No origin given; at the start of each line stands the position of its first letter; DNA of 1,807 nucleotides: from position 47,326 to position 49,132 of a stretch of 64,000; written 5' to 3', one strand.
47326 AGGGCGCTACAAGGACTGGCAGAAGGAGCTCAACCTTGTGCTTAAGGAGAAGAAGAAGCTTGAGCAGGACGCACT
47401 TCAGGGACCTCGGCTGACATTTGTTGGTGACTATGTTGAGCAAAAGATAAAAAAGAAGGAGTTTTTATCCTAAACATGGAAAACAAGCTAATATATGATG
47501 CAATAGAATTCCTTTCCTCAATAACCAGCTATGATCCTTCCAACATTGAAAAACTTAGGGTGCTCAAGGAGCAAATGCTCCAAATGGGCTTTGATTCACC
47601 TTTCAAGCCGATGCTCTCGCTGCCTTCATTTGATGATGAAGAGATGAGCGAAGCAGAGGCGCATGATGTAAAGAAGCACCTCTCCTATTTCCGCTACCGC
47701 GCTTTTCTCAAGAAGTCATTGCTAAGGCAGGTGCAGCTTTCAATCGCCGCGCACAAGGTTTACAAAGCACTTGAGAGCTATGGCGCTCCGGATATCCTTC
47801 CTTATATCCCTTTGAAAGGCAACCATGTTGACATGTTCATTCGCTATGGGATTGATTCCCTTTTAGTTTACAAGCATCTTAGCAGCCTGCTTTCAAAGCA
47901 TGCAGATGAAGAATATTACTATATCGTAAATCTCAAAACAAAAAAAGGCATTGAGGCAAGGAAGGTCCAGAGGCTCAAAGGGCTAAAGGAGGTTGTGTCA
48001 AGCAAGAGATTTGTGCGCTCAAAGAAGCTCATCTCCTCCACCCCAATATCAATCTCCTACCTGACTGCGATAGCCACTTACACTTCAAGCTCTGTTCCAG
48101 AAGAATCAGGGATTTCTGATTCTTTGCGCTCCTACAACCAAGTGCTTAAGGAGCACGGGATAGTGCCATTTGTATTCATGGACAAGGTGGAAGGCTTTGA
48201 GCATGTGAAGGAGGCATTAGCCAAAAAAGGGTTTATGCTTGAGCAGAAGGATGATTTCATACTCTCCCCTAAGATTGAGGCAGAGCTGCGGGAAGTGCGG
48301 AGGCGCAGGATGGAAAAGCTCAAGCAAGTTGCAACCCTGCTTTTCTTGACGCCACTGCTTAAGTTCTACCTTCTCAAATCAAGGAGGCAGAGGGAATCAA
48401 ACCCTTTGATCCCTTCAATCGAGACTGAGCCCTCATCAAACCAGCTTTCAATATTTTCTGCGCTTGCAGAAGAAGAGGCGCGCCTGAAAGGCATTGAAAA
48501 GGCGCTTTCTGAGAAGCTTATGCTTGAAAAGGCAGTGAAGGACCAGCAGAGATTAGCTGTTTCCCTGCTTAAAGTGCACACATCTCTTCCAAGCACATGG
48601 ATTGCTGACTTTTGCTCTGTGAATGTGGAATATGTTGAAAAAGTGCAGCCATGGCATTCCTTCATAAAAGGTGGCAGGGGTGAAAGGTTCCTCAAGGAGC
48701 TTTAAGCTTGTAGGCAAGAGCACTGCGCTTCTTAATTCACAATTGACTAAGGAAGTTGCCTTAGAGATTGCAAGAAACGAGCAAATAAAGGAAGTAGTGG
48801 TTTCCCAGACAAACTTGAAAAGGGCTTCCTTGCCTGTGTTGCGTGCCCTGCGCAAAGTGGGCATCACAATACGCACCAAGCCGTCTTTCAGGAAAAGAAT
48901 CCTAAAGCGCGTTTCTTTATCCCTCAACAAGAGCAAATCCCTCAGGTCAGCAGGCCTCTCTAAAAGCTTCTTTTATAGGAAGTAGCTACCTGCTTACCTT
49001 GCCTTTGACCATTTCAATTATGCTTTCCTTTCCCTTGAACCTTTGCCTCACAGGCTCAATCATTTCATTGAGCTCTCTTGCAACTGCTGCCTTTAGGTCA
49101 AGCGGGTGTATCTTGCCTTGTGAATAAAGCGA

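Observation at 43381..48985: Tight same-strand array: helical-repeat protein, aDim2-like KH protein, top6B, top6A, unknown 409-aa protein, small basic protein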

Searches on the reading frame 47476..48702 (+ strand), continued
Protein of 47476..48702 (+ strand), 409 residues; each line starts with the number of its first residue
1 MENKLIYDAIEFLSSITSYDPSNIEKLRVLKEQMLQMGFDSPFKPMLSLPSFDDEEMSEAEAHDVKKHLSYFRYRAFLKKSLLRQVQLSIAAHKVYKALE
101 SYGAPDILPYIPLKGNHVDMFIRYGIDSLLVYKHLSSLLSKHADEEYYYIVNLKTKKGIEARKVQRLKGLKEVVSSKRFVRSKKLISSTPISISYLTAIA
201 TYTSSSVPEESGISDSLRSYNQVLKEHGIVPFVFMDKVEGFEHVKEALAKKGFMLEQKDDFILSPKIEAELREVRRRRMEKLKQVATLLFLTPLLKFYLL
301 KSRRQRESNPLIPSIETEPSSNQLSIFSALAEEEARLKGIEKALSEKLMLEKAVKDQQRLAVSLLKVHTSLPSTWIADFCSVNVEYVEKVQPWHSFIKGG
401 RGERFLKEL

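Call 96: search_protein_families(library=padloc, proteins=[window:47476-48702:+, L009:5672-6049:+, L007:8001-9569:+], max_evalue=0.01)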
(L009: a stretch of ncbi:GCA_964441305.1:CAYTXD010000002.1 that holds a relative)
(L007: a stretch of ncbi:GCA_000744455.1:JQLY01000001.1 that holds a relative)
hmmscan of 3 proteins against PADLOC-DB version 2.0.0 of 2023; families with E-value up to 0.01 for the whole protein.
window:47476-48702:+ (409 aa): 0 families

L009:5672-6049:+ (126 aa): 1 family
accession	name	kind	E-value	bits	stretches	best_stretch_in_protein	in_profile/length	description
PDLC04133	mad1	-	0.003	15.8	1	100-123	5-28/60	mads_1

L007:8001-9569:+ (523 aa): 0 families

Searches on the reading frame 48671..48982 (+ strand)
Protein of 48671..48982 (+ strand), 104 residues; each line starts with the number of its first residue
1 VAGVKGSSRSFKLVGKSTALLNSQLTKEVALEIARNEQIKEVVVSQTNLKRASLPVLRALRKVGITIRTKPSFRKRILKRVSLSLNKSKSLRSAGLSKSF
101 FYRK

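Call 3: search_protein_families(library=pfam, proteins=[window:48671-48982:+], max_evalue=0.01)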
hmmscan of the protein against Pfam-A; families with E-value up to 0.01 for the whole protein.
window:48671-48982:+ (104 aa): 0 families

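Call 14: search_protein_families(library=ncbifam, proteins=[window:48671-48982:+], max_evalue=0.01)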
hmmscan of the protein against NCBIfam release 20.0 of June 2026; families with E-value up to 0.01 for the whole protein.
window:48671-48982:+ (104 aa): 0 families

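Call 43: search_solved_structures(query=A3, max_evalue=1)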
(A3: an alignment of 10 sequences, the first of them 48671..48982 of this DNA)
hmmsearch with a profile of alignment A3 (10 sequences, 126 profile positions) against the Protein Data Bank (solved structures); distinct sequences matched with E-value up to 1: 12.
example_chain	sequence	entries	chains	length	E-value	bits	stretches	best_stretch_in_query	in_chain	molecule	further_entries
2lvs_A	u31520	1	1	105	2.5e-07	33.9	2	64-123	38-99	Putative uncharacterized protein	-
2r0q_C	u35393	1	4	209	0.021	18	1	69-123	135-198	Putative transposon Tn552 DNA-invertase bin3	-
1res_A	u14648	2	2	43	0.043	17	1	81-124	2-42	GAMMA DELTA-RESOLVASE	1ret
2fq4_A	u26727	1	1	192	0.054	16.7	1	76-124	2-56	Transcriptional regulator, TetR family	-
1hcr_A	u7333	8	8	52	0.059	16.5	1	80-121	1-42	PROTEIN (HIN RECOMBINASE) | DNA-INVERTASE HIN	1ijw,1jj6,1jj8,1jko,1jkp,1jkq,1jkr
2vxo_A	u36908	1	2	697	0.23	14.6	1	34-77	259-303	GMP SYNTHASE [GLUTAMINE-HYDROLYZING]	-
2gm4_A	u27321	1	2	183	0.26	14.4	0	81-123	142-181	Transposon gamma-delta resolvase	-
1zr2_A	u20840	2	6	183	0.3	14.3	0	80-123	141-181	Transposon gamma-delta resolvase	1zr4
1gdt_A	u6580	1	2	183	0.3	14.2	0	80-123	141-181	PROTEIN (GAMMA DELTA RESOLVASE)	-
5cy1_A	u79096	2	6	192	0.41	13.8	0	78-124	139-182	Transposon Tn3 resolvase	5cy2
7zbs_X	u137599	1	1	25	0.44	13.7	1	96-118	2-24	HTH_8cm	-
2azn_A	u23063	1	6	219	0.75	13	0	3-81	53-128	Putative 5-amino-6-(5-phosphoribosylamino)uracil reductase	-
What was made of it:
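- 48680..48985 (+): Small basic partner protein (101 aa, pI about 12; SD AGGTG at 48669-48673; overlaps DUF530 by 26 nt). A degenerate DUF1699_N + Hin/resolvase-type HTH family member. Its stop abuts the stop of the convergent TyrRS gene at 48986. The family profile hits the Cbp2-type HTH structure 2lvs at E 2.5e-7 and resolvase/Hin chains weakly, E 0.02-0.4 (call 43).
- Closest known: Hin/gamma-delta resolvase C-terminal DNA-binding domain and Cbp2. Same: The profile hits 2lvs at E 2.5e-7 and resolvase/Hin chains at E 0.02-0.4 (call 43).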

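Call 84: find_homologous_proteins(query=A3, max_evalue=0.001)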
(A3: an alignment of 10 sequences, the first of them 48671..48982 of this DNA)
Query A3 (10 sequences) (104 aa, profile of the alignment): 18 proteins with E <= 0.001 among 8000 candidates.
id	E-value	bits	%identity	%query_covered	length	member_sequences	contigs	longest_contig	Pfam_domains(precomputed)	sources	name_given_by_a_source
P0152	5.3e-43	164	28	28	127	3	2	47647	PF13384.13,PF01527.27,PF02796.22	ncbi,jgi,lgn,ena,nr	ncbi:helix-turn-helix domain-containing protein [Candidatus Micrarchaeota archaeon]|nr:helix-turn-he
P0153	2.9e-34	136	24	85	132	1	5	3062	PF28505.1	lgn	-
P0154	9.6e-34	134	50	12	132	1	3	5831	PF28505.1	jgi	jgi:hypothetical protein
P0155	1.2e-33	134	50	12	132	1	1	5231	PF28505.1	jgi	jgi:hypothetical protein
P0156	2.3e-33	133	21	77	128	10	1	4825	-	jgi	-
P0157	3.3e-33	132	50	13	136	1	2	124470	-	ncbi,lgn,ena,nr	ncbi:hypothetical protein KAW38_03765 [Candidatus Micrarchaeota archaeon]|nr:hypothetical protein [C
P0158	3.0e-31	126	-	-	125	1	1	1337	-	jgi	jgi:hypothetical protein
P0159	3.3e-31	126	57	7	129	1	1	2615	-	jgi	jgi:hypothetical protein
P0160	4.5e-29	119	44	9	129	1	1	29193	PF28505.1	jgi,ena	-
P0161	9.5e-29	118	25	27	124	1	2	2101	-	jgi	jgi:hypothetical protein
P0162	3.9e-28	116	43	13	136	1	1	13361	-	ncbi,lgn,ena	-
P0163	4.7e-27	112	25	77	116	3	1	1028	-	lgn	-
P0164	1.1e-26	111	25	27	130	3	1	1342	-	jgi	-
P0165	4.2e-26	109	-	-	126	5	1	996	PF28505.1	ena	-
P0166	4.3e-26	109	24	76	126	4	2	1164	-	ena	-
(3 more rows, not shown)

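Call 90: predict_structure(alignment_id=A7)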
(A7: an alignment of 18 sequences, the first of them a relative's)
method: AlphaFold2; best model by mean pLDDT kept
length: 101 residues; sequences in the alignment: 18
mean_pLDDT: 81.6   pTM: 0.56
mean pLDDT of the five models: 81.6, 78.5, 78.3, 78.1, 77.6
residues with pLDDT >= 90: 20; 70-90: 70; 50-70: 7; < 50: 4
segments of 3 or more residues with pLDDT < 50: 1-4
pLDDT, mean of each block of 10 residues (from residue 1): 59 84 88 89 88 91 83 72 81 82 72
secondary structure, 60 per line:
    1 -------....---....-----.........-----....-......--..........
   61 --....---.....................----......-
elements in order: E8-11 E15-18 H24-32 E38-41 H43-48 H51-60 E63-66 H70-90 H95-100
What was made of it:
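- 48680..48985 (+): AF2 model pLDDT 81.6 (call 90).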

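Call 92: fold_search(model_id=the predicted structure, library=pdb)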
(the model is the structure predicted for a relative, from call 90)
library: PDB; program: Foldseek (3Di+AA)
matches with E <= 10: 984; with E <= 0.001: 0
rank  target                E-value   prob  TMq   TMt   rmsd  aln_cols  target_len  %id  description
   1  6w42                  3.6e-02  0.87  0.36  0.27   9.1        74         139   20  HIV Integrase core domain in complex with inhibitor 2-(5-methyl-2-(2-(thiophen-2-yl)ethynyl)-1-benzofuran-3-yl)acetic ac (released 2021-03-10)
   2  6vx2                  4.7e-02  0.85  0.36  0.27   9.3        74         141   19  HIV Integrase core domain in complex with inhibitor (5-methyl-1-benzofuran-3-yl)acetic acid (released 2021-02-24)
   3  7l23                  5.1e-02  0.77  0.36  0.28   9.2        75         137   20  HIV Integrase core domain in complex with inhibitor 2-(5-(3-fluorophenyl)-2-(2-(thiophen-2-yl)ethynyl)-1- benzofuran-3-y (released 2021-12-22)
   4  6wc8                  5.8e-02  0.72  0.34  0.26   9.4        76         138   18  HIV Integrase core domain in complex with inhibitor 2-(5-(3-fluorophenyl)-2-(2-(thiophen-2-yl)ethynyl)-1- benzofuran-3-y (released 2021-03-31)
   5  6vqs                  6.2e-02  0.82  0.36  0.28   8.1        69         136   23  HIV Integrase Core domain (IN) in complex with [5-(3-fluorophenyl)-1-benzofuran-3-yl]acetic acid (released 2021-02-10)
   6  8fnj_A                6.6e-02  0.80  0.38  0.17  11.2        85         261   19  Structure of E138K/G140A HIV-1 intasome with Dolutegravir bound (released 2023-08-09)
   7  1qs4_B                7.1e-02  0.69  0.36  0.25  11.9        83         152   19  Core domain of HIV-1 integrase complexed with Mg++ and 1-(5-chloroindol-3-yl)-3-hydroxy-3-(2H-tetrazol-5-yl)-propenone (released 1999-11-17)
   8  2w4l_B                7.6e-02  0.97  0.44  0.30   2.7        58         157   21  Human dCMP deaminase (released 2009-01-13)
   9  6puw_A                8.1e-02  0.77  0.38  0.18  11.2        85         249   16  Structure of HIV cleaved synaptic complex (CSC) intasome bound with magnesium and Bictegravir (BIC) (released 2020-02-12)
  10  7l2y                  8.7e-02  0.57  0.34  0.26   8.8        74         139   22  HIV Integrase core domain in complex with inhibitor 2-(5-(3-fluorophenyl)-2-(2-(thiophen-2-yl)ethynyl)-1- benzofuran-3-y (released 2021-12-22)
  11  6put_A                9.9e-02  0.75  0.38  0.18  11.2        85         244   16  Structure of HIV cleaved synaptic complex (CSC) intasome bound with calcium (released 2020-02-12)
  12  6puy_A                9.9e-02  0.75  0.38  0.17  11.2        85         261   16  Structure of HIV cleaved synaptic complex (CSC) intasome bound with magnesium and INSTI XZ426 (compound 4d) (released 2020-02-12)
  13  6puz_A                9.9e-02  0.75  0.38  0.17  11.2        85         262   16  Structure of HIV cleaved synaptic complex (CSC) intasome bound with magnesium and INSTI XZ446 (compound 4f) (released 2020-02-12)
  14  9rmx_D                1.1e-01  0.66  0.37  0.16  11.5        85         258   19  CryoEM reconstruction of integrase filament at the lumen of native HIV-1 cores (box size 34.2 nm) (released 2025-12-10)
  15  2w4l_A                1.1e-01  0.96  0.44  0.29   2.7        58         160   21  Human dCMP deaminase (released 2009-01-13)
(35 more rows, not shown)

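Call 96: search_protein_families(library=padloc, proteins=[window:48680-48982:+], max_evalue=0.01)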
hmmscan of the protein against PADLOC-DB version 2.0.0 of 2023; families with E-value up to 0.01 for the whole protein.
window:48680-48982:+ (101 aa): 0 families
